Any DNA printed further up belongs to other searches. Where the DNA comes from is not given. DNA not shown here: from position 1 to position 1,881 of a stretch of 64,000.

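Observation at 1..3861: Uncharacterised three-gene envelope module: 15-residue tandem-repeat protein, polytopic membrane protein and periplasmic vWA/MIDAS protein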

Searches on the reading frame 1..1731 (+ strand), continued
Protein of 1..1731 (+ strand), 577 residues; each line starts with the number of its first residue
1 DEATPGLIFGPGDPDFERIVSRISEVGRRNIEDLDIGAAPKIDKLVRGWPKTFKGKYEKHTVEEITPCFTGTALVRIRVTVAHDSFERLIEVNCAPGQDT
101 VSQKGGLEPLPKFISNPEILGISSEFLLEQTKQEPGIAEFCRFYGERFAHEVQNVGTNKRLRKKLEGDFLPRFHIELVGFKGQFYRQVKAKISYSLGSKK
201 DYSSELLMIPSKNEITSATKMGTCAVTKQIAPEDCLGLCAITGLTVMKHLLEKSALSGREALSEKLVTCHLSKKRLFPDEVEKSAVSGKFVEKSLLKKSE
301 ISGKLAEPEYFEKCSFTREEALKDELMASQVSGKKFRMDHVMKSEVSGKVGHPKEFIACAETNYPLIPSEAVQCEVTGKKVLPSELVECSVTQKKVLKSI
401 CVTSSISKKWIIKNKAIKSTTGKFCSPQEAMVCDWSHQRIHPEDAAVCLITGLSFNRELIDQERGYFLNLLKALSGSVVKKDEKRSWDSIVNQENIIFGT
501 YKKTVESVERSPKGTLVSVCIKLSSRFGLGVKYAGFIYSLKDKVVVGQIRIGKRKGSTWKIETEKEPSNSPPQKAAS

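Call 41: search_protein_families(library=padloc, proteins=[L126:8054-11743:+, L087:11709-13214:+], max_evalue=0.01)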
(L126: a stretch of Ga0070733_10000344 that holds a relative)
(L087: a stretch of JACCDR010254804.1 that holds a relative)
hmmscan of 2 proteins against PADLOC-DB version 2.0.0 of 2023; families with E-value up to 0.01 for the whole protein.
L126:8054-11743:+ (1230 aa): 44 families (the best 25 are shown)
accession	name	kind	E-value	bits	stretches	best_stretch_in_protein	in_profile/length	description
PDLC02500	BrxHI|BrxHII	-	9.6e-54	181.2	2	366-527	458-619/933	BrxHI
PDLC02623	DrmD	-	9.2e-52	174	2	367-526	510-667/1040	DrmD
PDLC02619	DrmD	-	3.7e-51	172.2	2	59-282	35-259/872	DrmD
PDLC02621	DrmD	-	4.9e-45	152.2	2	367-529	499-677/1040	DrmD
PDLC00659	HmaA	-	2e-43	146.5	2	388-521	513-648/1176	SNF2 helicase / DEAD-box helicase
PDLC02843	DpdE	-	4e-35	119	2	360-484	540-665/1091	DpdE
PDLC02840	DpdE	-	1.2e-34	117.8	2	76-227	180-316/1091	DpdE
PDLC02193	PLD_Helicase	-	2.8e-32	109.8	2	440-534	755-849/905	-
PDLC02572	DrmA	-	8.1e-31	104.8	2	76-228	139-311/1043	DrmA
PDLC02620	DrmD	-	4.6e-30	102.3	2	387-519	484-613/1060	DrmD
PDLC00633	ZorD1|ZorD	-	3.7e-29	99.4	1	73-517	463-883/908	"SWI2/SNF2 helicase, Mrr-like nuclease"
PDLC02504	BrxHI|BrxHII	-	6.1e-29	98.6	2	358-522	456-620/971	BrxHII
PDLC02846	DpdE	-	2.1e-28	96.7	2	73-215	180-324/1034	DpdE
PDLC02634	DrmD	-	1.4e-27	93.9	2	61-230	96-273/900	DrmD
PDLC02632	DrmD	-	3.5e-27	93.2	2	76-131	144-199/662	DrmD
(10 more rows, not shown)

L087:11709-13214:+ (502 aa): 1 family
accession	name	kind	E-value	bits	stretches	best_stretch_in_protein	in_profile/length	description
PDLC01447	Cas4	-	0.00063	18.3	1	5-171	2-109/161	"CAS-I,CAS-II,CAS-III,CAS-IV,CAS-V,CAS-VI; acquisition_associated"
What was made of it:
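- On DISARM / BREX / Zorya / Dpd defence systems - ORF1 family: PADLOC hits are restricted to the generic helicase core (call 41).
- Closest known: SNF2-family helicases of defence systems. Same: Full-length homologues of ORF1 match these models over the ATPase core (E 1e-53 to 1e-20, call 41).
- The helicase core of homologues hits DrmD, BrxHI and ZorD models (call 41).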

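Call 42: search_protein_families(library=pfam, proteins=[L126:8054-11743:+, L087:11709-13214:+], max_evalue=0.01)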
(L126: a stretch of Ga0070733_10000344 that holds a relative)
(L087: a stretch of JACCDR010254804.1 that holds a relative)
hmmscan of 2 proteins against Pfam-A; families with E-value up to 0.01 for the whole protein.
L126:8054-11743:+ (1230 aa): 4 families
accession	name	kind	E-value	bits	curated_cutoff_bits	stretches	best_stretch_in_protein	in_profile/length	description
PF00176.29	SNF2-rel_dom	-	3e-27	95.9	24.9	1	75-312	20-256/290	SNF2-related domain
PF00271.37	Helicase_C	-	6.6e-18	65.4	23.5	1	378-482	7-109/110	Helicase conserved C-terminal domain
PF04851.21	ResIII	-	4.5e-11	43.4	22.5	1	76-214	27-163/164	Type III restriction enzyme, res subunit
PF00270.35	DEAD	-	3e-09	37.3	26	1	77-216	19-163/167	DEAD/DEAH box helicase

L087:11709-13214:+ (502 aa): 1 family
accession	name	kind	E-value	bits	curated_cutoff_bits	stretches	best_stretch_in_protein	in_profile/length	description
PF11074.14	DUF2779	-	9.8e-35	120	23.3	1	305-430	1-126/126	Domain of unknown function(DUF2779)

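Call 55: predict_structure(alignment_id=A4)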
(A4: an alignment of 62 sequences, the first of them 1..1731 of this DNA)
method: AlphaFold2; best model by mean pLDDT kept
length: 577 residues; sequences in the alignment: 62
mean_pLDDT: 90.6   pTM: 0.55
mean pLDDT of the five models: 90.6, 90.3, 90.2, 89.8, 89.1
residues with pLDDT >= 90: 472; 70-90: 64; 50-70: 25; < 50: 16
segments of 3 or more residues with pLDDT < 50: 1-5, 566-571, 573-577
pLDDT, mean of each block of 10 residues (from residue 1): 53 74 67 94 97 96 96 94 92 87 87 89 95 96 96 95 94 93 95 92 96 96 96 96 96 96 96 96 96 95 95 95 96 95 95 95 94 93 94 94 96 96 96 95 96 96 94 83 68 80 91 93 90 95 93 91 60 43
secondary structure, 60 per line:
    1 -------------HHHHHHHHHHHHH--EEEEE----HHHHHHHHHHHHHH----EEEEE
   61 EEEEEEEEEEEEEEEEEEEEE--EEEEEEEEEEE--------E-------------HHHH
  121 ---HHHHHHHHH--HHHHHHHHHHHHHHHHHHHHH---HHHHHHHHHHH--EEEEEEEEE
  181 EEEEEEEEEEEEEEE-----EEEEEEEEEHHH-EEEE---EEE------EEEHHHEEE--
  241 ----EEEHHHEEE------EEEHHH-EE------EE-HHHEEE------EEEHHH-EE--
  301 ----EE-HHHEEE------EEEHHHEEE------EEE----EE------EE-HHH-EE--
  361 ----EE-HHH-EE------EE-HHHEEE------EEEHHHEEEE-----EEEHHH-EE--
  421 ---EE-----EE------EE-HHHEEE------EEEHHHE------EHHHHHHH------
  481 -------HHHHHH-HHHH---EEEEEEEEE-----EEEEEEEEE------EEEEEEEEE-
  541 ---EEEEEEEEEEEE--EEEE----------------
elements in order: H14-26 E29-33 H38-51 E56-81 E84-94 H117-120 H124-132 H135-155 H159-169 E172-195 E201-209 E214-217 E221-223 E230-232 E236-238 E245-247 E251-253 E260-262 E281-283 E290-292 E311-313 E320-322 E326-328 E335-337 E386-388 E395-397 E401-404 E410-412 E445-447 E454-456 H468-474 H488-493 H495-498 E502-510 E516-524 E531-539 E544-555 E558-561
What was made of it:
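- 1..669 (+): Helicase tail, aa 1-223: alpha+beta globular region (a helix packed on long curved beta-hairpins, twice) with the near-invariant motifs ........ and EFCRFY. AF2 pLDDT is about 90-97 from aa 30 onward (call 55).
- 670..1389 (+): Array of about 16 units of 15 residues (aa 224-463), motif [C/S]-x-[V/I/L]-[S/T]-G-[K/R]-x-[V/A]-L-x-x-E-L-x-x. The [C/S]xx[S/T]G[K/R] hexapeptide forms a loop, followed by strand, 3-residue turn, strand. AF2 pLDDT is about 95, with the pattern EEE-HHH-EEE-6 loop (call 55).
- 1390..1731 (+): Helicase tail, aa 464-577: short helices followed by a five-stranded antiparallel beta-sheet domain. The last ~17 residues are disordered. AF2 secondary structure and pLDDT (call 55).
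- On Pentapeptide-repeat beta-helix - ORF1 repeats: The units are loop, strand, turn, strand (call 55).
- The AF2 model has pLDDT 90.6, with the repeats at about 95 (call 55).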

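Call 61: find_related_loci(query=A3, collection=viral_contigs, flank=8000)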
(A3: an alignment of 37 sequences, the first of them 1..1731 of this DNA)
Query A3 (577 aa) in viral_contigs; peptide patterns used: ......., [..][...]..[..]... (x = any residue, [..] = any of these).
108 stretches matched a pattern, but none encodes a relative of the query by tblastn (E <= 1e-3).
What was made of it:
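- No relative was found in viral contigs (call 61).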

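Call 66: fold_search(model_id=the predicted structure, library=pdb)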
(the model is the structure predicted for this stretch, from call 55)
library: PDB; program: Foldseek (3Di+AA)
matches with E <= 10: 542; with E <= 0.001: 0
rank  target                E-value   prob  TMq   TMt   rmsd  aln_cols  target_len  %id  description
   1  9qaw_B                1.0e-01  0.03  0.06  0.02  39.7       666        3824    9  CryoEM structure of the human LRP2 receptor ectodomain in complex with LRPAP1 (released 2026-03-11)
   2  7zt9_A                1.6e-01  0.15  0.06  0.12  20.6       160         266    9  Structure of E8 TCR in complex in human MR1 bound to 4FBA (released 2023-06-28)
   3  5d9r                  2.4e-01  0.12  0.05  0.17  14.3       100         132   17  Crystal structure of a conserved domain in the intermembrane space region of the plastid division protein ARC6 (released 2015-11-11)
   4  9a40_B                2.4e-01  0.04  0.07  0.10  47.3       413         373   10  model of Cullin4 (released 2024-09-18)
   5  5d7l_C                3.0e-01  0.08  0.06  0.12  21.4       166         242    9  Structure of human MR1-5-OP-RU in complex with human MAV36 TCR (released 2016-01-27)
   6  8r54_A                3.0e-01  0.01  0.05  0.02  55.4       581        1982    9  Mouse teneurin-3 non-compact subunit - A0B0 isoform (released 2024-05-08)
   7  4pjg_A                3.1e-01  0.12  0.06  0.13  20.5       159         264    8  Structure of human MR1-Ac-6-FP in complex with human MAIT B-F3-C1 TCR (released 2014-07-02)
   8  7lli_A                3.1e-01  0.08  0.06  0.11  21.4       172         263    9  Stimulatory immune receptor protein complex (released 2021-11-17)
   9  5c9j_A                3.1e-01  0.08  0.06  0.09  18.6       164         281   10  Human CD1c with ligands in A' and F' channel (released 2016-03-02)
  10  4cw1_A                3.1e-01  0.07  0.06  0.10  20.8       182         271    6  COMPLEX OF A B14 CHICKEN MHC CLASS I MOLECULE AND A 9MER CHICKEN PEPTIDE (released 2015-05-06)
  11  6d64_A                3.5e-01  0.08  0.06  0.09  20.3       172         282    9  Crystal Structure of Human CD1b in Complex with POPC (released 2019-01-16)
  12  5u72_C                3.5e-01  0.07  0.06  0.10  21.4       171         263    8  Structure of human MR1-5OH-DCF in complex with human MAIT A-F7 TCR (released 2017-02-08)
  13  8vz8_A                3.7e-01  0.12  0.07  0.13  20.6       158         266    8  Crystal structure of mouse MAIT M2B TCR-MR1-5-OP-RU complex (released 2024-04-10)
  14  9ohx_A                3.7e-01  0.09  0.06  0.12  19.2       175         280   11  CD1c presenting endogenous lipids (released 2025-11-19)
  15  7umg_A                3.7e-01  0.08  0.06  0.11  21.3       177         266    8  Crystal structure of human CD8aa-MR1-Ac-6-FP complex (released 2022-08-03)
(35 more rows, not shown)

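Call 69: search_protein_families(library=pfam, alignment_id=A5, max_evalue=0.00001)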
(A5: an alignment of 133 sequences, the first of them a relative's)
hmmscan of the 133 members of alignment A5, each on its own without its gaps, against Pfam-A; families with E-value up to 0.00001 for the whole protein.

A. member 1, L087:5872-7161:- (430 aa): 1 family
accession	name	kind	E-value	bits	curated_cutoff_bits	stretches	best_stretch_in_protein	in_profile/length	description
PF01555.25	N6_N4_Mtase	-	2.5e-28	100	26.7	1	190-409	2-220/221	DNA methylase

B. families by the number of members that match (of 133 scanned): 64 families (the first 25 are shown)
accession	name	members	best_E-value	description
PF11074.14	DUF2779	12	1.9e-40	Domain of unknown function(DUF2779)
PF13482.12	RNase_H_2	12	3.4e-30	RNase_H superfamily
PF12705.13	PDDEXK_1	7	1.1e-15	PD-(D/E)XK nuclease superfamily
PF13245.12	AAA_19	3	6.9e-14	AAA domain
PF09903.14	DUF2130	2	2.4e-73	Uncharacterized protein conserved in bacteria (DUF2130)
PF00580.27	UvrD-helicase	2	2.8e-53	UvrD/REP helicase N-terminal domain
PF13087.12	AAA_12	2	7.5e-28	AAA domain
PF13086.12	AAA_11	2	6.6e-14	AAA domain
PF13604.12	AAA_30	2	8.6e-14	AAA domain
PF03255.19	ACCA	1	5.1e-141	Acetyl co-enzyme A carboxylase carboxyltransferase-like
PF13310.11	Virulence_RhuM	1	6.4e-107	Virulence protein RhuM family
PF09994.14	T6SS_Tle1-like_cat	1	5.7e-86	T6SS, Phospholipase effector Tle1-like, catalytic domain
PF02646.22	RmuC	1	5.2e-81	RmuC family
PF07690.21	MFS_1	1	5.5e-59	Major Facilitator Superfamily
PF18818.7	MPTase-PolyVal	1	1.6e-44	Zincin-like metallopeptidase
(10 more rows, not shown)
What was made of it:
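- Closest known: SNF2-family helicases of defence systems. Same: Their neighbourhoods are rich in mobile-element and defence genes (call 69).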
